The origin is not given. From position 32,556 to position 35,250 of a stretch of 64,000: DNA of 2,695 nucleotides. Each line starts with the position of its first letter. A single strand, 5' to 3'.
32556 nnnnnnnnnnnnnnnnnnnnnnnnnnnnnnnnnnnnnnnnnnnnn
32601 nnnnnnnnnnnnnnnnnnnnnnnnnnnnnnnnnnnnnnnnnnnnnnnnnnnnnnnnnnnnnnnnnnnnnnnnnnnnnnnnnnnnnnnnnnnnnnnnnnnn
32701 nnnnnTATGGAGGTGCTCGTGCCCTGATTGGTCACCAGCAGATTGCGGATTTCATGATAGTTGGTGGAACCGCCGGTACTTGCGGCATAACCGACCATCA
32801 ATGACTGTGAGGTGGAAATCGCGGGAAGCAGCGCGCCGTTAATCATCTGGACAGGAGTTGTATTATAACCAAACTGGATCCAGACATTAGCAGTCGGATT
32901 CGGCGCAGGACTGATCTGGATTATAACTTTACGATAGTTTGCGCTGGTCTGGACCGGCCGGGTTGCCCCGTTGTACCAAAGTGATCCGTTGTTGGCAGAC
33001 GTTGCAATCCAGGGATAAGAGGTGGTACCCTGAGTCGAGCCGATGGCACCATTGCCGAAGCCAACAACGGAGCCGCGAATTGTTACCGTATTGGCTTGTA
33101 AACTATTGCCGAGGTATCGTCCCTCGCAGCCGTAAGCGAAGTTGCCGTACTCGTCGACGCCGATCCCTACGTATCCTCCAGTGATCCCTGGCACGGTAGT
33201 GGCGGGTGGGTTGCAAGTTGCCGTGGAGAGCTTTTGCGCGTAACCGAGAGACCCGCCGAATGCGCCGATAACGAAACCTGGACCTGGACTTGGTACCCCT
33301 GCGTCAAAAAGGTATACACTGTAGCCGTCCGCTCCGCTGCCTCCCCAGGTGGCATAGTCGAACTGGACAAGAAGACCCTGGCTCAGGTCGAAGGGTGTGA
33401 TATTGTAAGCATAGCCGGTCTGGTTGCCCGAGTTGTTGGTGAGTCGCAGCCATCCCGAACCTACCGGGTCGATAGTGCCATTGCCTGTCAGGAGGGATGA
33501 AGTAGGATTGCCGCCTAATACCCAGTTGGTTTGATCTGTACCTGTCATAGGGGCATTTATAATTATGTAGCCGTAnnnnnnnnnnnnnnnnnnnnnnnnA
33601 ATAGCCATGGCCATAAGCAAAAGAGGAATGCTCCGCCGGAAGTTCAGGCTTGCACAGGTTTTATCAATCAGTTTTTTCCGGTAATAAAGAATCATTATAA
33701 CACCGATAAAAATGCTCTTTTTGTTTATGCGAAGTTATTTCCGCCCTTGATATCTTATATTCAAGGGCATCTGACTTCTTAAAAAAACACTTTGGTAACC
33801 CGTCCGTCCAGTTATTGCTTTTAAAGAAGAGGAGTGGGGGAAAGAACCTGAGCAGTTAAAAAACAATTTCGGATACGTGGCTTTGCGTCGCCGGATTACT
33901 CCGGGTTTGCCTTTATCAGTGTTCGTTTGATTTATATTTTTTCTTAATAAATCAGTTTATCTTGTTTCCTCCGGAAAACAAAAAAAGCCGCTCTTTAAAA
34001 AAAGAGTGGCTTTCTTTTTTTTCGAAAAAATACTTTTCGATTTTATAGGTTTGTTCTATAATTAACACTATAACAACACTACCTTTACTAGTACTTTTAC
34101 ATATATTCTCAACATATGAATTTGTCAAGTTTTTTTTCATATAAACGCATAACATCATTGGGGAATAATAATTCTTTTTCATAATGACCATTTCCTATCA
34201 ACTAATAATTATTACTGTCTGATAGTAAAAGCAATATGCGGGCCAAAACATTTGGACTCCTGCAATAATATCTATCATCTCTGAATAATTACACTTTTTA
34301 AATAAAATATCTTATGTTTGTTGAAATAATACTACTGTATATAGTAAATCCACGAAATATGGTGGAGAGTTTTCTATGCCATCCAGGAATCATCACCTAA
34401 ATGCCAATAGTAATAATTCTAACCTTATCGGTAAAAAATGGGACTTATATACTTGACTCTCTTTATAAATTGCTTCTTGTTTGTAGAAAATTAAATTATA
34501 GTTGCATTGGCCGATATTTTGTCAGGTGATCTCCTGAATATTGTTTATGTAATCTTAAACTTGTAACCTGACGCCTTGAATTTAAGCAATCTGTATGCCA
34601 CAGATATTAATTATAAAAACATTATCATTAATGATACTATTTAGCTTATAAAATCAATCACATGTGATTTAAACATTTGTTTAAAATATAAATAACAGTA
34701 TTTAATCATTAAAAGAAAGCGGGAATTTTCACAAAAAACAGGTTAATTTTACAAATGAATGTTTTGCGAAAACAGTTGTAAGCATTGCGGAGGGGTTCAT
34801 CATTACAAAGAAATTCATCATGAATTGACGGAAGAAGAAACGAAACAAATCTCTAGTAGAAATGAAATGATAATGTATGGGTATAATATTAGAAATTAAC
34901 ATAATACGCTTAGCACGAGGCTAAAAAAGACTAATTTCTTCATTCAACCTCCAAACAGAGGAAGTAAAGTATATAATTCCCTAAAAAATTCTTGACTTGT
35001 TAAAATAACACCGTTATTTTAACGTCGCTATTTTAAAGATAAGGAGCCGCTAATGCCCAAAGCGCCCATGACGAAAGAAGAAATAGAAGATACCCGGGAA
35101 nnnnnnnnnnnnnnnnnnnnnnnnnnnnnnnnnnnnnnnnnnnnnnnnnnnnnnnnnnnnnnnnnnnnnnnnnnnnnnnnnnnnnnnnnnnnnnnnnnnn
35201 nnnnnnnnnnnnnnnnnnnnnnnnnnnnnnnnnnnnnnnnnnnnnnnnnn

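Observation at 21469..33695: Five-gene locus that looks like an uncharacterised outer-membrane-anchored surface fibre built from DUF11-type subunits (lectin tip, adaptor, two shaft subunits, giant anchor/pore)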

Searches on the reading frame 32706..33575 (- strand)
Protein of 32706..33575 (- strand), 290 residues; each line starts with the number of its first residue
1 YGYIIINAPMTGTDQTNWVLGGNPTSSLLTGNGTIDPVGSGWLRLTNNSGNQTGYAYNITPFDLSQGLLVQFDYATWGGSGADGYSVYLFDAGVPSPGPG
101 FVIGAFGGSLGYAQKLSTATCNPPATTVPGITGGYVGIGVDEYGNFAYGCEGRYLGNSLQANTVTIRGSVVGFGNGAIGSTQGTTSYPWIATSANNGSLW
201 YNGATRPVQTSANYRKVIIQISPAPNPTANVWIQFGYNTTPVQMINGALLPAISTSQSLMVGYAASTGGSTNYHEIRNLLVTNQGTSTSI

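Call 73: search_solved_structures(query=window:32706-33575:-, max_evalue=1)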
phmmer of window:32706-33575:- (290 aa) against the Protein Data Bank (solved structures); distinct sequences matched with E-value up to 1: 1.
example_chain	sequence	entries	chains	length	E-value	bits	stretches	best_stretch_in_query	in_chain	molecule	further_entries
8co1_Q2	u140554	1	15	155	0.076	15.6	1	118-175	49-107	IPT/TIG domain-containing protein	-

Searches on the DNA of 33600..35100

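Call 36: search_rna_families(source=window, start=33600, end=35100, threshold=evalue, max_evalue=1)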
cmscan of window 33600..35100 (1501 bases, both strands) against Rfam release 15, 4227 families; matches with E-value up to 1: 20.
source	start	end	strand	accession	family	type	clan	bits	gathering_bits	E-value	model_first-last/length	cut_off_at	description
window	33790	33920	-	RF03167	c-di-GMP-I-GGC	Cis-reg; riboswitch;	CL00126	49.6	59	2.6e-10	1-80/80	no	c-di-GMP-I-GGC riboswitch aptamer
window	33968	34029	-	RF00979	mir-553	Gene; miRNA;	-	32.1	82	0.00067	1-62/62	no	mir-553 microRNA precursor family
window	33978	34079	-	RF04182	GibS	Gene; sRNA;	-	30.8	115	0.064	1-142/142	no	GibS sRNA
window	33976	34056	-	RF02397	sau-5971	Gene; sRNA;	-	30.2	90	0.0069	1-96/96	no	Staphylococcus sRNA sau-5971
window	33923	34014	+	RF04180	BTnc231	Gene; sRNA;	-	26.8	80.4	0.0054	1-154/154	no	Bacteroides sRNA BTnc231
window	33978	34045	-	RF01859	Phe_leader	Cis-reg; leader;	-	26.1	55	0.1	1-125/125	no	Phenylalanine leader peptide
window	33919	34019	+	RF04182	GibS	Gene; sRNA;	-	25.3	115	0.67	1-142/142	no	GibS sRNA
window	33969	34025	-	RF03474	mir-4766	Gene; miRNA;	-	25.1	72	0.036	1-56/56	no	mir-4766 microRNA precursor family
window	33980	34060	-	RF02713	MCS4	Gene; sRNA;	-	24.6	56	0.75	1-123/123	no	Mycoplasma sRNA MCS4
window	33902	34025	+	RF00121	MicC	Gene; sRNA;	-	24.3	90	0.7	1-123/123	no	MicC RNA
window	33974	34022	-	RF04343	Plastid-psbA-2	Cis-reg;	CL00153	23.7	55.8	0.11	1-60/60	no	Plastid-psbA-2 3UTR RNA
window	33974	34042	-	RF02430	SpF19_sRNA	Gene; sRNA;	-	23.7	60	0.18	1-99/99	no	Streptococcus sRNA SpF19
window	33946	34013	+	RF02844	RefA9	Gene; antisense;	-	23.1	49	0.92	1-64/64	no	Enterococcus sRNA A9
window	33980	34030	-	RF02618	SSRC34_2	Gene; sRNA;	-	22.3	48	0.79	1-125/125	no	Streptococcus sRNA 34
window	33951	34027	+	RF00519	suhB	Gene; sRNA;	CL00108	21.9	41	0.095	1-77/77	no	Makes More Granules Regulator RNA (mmgR)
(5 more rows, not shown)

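Call 79: search_rna_families(source=window, start=33690, end=33960, threshold=gathering, show_alignments=1)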
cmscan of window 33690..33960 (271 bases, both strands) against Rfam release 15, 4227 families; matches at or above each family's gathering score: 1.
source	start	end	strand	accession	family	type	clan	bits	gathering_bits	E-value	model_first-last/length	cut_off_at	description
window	33791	33921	-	RF01051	c-di-GMP-I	Cis-reg; riboswitch;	CL00126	53.7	35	4.6e-10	1-87/87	no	c-di-GMP-I riboswitch aptamer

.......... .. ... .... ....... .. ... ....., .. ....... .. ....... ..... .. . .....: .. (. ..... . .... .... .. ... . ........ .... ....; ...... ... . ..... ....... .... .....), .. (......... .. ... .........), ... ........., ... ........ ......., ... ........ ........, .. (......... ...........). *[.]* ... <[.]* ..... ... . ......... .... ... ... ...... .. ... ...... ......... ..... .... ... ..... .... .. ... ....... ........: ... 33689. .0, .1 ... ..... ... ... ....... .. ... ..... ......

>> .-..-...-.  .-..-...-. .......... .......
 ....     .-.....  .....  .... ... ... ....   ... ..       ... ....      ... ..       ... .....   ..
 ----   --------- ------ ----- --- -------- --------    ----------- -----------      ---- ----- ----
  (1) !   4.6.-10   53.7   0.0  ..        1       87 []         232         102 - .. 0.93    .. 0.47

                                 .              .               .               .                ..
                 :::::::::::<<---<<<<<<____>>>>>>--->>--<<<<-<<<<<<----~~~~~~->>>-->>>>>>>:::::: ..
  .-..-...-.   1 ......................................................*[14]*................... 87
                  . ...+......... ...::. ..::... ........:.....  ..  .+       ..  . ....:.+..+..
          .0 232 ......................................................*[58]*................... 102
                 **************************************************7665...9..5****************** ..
